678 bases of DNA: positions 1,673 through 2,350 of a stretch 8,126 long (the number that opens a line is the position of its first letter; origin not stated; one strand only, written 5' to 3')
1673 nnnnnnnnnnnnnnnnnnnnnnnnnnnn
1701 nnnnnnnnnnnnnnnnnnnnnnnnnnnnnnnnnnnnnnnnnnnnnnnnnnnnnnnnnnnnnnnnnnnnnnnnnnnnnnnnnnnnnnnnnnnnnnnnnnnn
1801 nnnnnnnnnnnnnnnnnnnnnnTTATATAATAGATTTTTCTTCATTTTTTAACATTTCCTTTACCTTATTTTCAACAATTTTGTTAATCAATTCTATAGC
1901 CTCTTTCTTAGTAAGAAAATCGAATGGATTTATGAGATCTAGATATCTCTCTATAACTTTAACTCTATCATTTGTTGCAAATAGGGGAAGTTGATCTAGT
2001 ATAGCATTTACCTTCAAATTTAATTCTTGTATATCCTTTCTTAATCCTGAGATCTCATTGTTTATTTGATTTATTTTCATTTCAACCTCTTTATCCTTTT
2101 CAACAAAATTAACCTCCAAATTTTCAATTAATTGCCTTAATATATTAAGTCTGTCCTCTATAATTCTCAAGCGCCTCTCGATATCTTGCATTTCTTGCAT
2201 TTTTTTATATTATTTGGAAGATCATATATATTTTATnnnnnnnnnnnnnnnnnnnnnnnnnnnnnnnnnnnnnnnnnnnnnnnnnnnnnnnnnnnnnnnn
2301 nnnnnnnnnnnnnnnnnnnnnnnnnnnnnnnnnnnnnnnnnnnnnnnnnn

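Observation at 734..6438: Divergent two-operon locus: FlaI/PilB-like ATPase and FlaJ/TadC-like platform facing a coiled-coil / Gln-rich / Cys-rich-ectoprotein trio; candidate non-canonical type IV filament-related machine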

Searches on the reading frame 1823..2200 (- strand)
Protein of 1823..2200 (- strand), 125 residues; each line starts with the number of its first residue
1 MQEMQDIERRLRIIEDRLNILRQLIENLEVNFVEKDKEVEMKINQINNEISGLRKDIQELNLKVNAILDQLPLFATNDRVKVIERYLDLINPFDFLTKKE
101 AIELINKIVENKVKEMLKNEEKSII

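Call 3: search_protein_families(library=pfam, proteins=[window:1823-2200:-], max_evalue=0.1)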
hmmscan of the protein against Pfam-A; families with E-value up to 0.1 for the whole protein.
window:1823-2200:- (125 aa): 9 families
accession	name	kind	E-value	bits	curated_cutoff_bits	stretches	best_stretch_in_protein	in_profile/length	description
PF07926.17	TPR_MLP1_2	-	0.0067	16.9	36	1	1-71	56-126/129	TPR/MLP1/MLP2-like protein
PF08581.15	Tup_N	-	0.0072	17.1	28.7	1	15-67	3-58/77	Tup N-terminal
PF00435.27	Spectrin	-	0.0078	17.1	29.9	1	2-59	41-98/105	Spectrin repeat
PF19220.6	Rod_CreS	-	0.013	15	100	1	3-66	147-210/359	Crescentin, rod domain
PF02090.21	SPAM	-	0.017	15.5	35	1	5-89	1-79/142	Salmonella surface presentation of antigen gene type M protein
PF20667.3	Sec10_N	-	0.037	14.6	27.4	1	15-108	23-114/118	Exocyst complex component Sec10, N-terminal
PF18904.5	DUF5660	-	0.077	13.6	24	1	35-70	2-38/109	Domain of unknown function (DUF5660)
PF05043.19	Mga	-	0.086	13.9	21.1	1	15-64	16-65/87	Mga helix-turn-helix domain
PF05377.16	FlaC_arch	-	0.097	13.5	27.8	1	38-68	11-41/55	Flagella accessory protein C (FlaC)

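Call 4: search_protein_families(library=ncbifam, proteins=[window:1823-2200:-], max_evalue=0.1)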
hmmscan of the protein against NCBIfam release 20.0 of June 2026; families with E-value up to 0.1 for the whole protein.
window:1823-2200:- (125 aa): 3 families
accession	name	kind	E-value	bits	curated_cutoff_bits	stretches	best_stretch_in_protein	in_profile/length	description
NF047515.1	SpiroCoCo_C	equivalog_domain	0.00083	18.6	125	1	3-69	136-201/313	SpiroCoCo family coiled-coil protein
NF053852.1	vesicle_Bd0635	exception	0.01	15.5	250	1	3-70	57-124/223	CpoB-like predatory vesicle lipoprotein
NF045487.1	ASRP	equivalog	0.025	13.2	300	1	3-66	377-443/593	archaea-specific SMC-related protein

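Call 75: search_solved_structures(query=A8, max_evalue=10)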
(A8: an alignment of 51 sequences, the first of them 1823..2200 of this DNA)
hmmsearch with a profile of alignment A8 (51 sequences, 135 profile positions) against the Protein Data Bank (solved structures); distinct sequences matched with E-value up to 10: 163 (the best 60 are shown).
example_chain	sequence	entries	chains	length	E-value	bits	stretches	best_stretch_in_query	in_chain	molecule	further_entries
4r0r_A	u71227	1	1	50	0.0013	21.6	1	63-94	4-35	eboIZN21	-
7zr2_A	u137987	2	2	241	0.0017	21.2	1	22-82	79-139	Spike protein S2',Chimeric protein mimic of SARS-CoV-2 Spike HR1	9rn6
6gao_A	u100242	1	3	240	0.0049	19.7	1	13-65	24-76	Outer capsid protein sigma-1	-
6gaj_A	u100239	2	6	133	0.0097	18.8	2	12-65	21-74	Outer capsid protein sigma-1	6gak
2qa7_A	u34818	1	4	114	0.022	17.6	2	8-44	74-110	Huntingtin-interacting protein 1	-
8tvi_A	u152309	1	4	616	0.024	17.5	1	51-90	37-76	Langya virus attachment glycoprotein G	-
5mj3_C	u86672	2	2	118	0.026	17.4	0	67-91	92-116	ALPHABODY MA12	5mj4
8qox_B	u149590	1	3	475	0.026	17.4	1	11-87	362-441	Conserved membrane protein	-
4h7r_A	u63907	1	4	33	0.03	17.2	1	59-86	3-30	CC-Hex-II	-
8b45_B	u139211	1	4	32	0.03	17.2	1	59-86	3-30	CC-Tri-(UbUc)4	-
3jqh_A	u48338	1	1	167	0.034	17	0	58-90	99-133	C-type lectin domain family 4 member M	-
6q5p_A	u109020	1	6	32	0.034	17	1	59-86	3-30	CC-Hex*-II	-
4dzl_A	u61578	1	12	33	0.035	17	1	59-86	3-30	COILED-COIL PEPTIDE CC-TRI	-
4h8f_A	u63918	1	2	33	0.035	17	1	59-86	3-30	CC-Hex-II-Phi22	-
6h9x_A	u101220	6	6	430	0.039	16.8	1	26-91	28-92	Serine--tRNA ligase | Serine-tRNA ligase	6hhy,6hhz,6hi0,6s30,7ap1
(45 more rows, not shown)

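Call 76: search_protein_families(library=pfam, alignment_id=A8, max_evalue=0.1)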
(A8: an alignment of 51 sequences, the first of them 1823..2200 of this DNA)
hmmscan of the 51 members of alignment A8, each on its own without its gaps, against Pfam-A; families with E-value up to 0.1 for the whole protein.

A. member 1, window:1823-2200:- (125 aa): 9 families
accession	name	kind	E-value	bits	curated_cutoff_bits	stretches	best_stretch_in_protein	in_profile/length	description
PF07926.17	TPR_MLP1_2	-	0.0067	16.9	36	1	1-71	56-126/129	TPR/MLP1/MLP2-like protein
PF08581.15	Tup_N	-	0.0072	17.1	28.7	1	15-67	3-58/77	Tup N-terminal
PF00435.27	Spectrin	-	0.0078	17.1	29.9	1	2-59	41-98/105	Spectrin repeat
PF19220.6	Rod_CreS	-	0.013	15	100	1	3-66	147-210/359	Crescentin, rod domain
PF02090.21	SPAM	-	0.017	15.5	35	1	5-89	1-79/142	Salmonella surface presentation of antigen gene type M protein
PF20667.3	Sec10_N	-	0.037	14.6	27.4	1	15-108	23-114/118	Exocyst complex component Sec10, N-terminal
PF18904.5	DUF5660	-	0.077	13.6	24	1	35-70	2-38/109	Domain of unknown function (DUF5660)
PF05043.19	Mga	-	0.086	13.9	21.1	1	15-64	16-65/87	Mga helix-turn-helix domain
PF05377.16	FlaC_arch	-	0.097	13.5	27.8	1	38-68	11-41/55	Flagella accessory protein C (FlaC)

B. families by the number of members that match (of 51 scanned): 249 families (the first 25 are shown)
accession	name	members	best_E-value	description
PF07889.17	DUF1664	17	0.00032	Protein of unknown function (DUF1664)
PF06419.17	COG6_N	15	4.2e-05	Conserved oligomeric complex COG6, N-terminal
PF03961.19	FapA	11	0.0054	Flagellar Assembly Protein A beta solenoid domain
PF10046.14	BLOC1_2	10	0.0049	Biogenesis of lysosome-related organelles complex-1 subunit 2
PF04513.17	Baculo_PEP_C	9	0.007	Baculovirus polyhedron envelope protein, PEP, C terminus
PF05377.16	FlaC_arch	9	0.012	Flagella accessory protein C (FlaC)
PF09969.14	DUF2203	8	0.0043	Uncharacterized conserved protein (DUF2203)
PF04108.17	ATG17_like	6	0.00064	Autophagy protein ATG17-like domain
PF15905.10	HMMR_N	6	0.00064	Hyaluronan mediated motility receptor N-terminal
PF23762.1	SHCBP_N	6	0.0016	SHCBP N-terminal domain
PF06103.16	DUF948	6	0.0044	Bacterial protein of unknown function (DUF948)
PF08656.15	DASH_Dad3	6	0.0086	DASH complex subunit Dad3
PF09177.16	STX6_10_61_N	6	0.011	Syntaxin 6/10/61, N-terminal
PF25443.1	ANG-1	5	0.00077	ANG-1-like domain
PF07303.18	Occludin_ELL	5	0.0036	Occludin homology domain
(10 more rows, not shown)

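Call 119: search_protein_families(library=padloc, proteins=[window:1823-2200:-], max_evalue=0.01)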
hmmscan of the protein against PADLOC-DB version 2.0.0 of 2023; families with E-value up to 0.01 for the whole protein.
window:1823-2200:- (125 aa): 0 families

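Call 120: search_protein_families(library=phrogs, proteins=[window:1823-2200:-], max_evalue=0.01)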
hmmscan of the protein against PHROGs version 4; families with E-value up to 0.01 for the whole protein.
window:1823-2200:- (125 aa): 2 families
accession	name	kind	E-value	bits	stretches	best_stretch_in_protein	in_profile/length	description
phrog_12846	-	tail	0.0011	18.8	1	8-71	83-143/552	tail fiber protein; Ig-domain containing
phrog_20014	-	unknown function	0.005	18.2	0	8-48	13-50/99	-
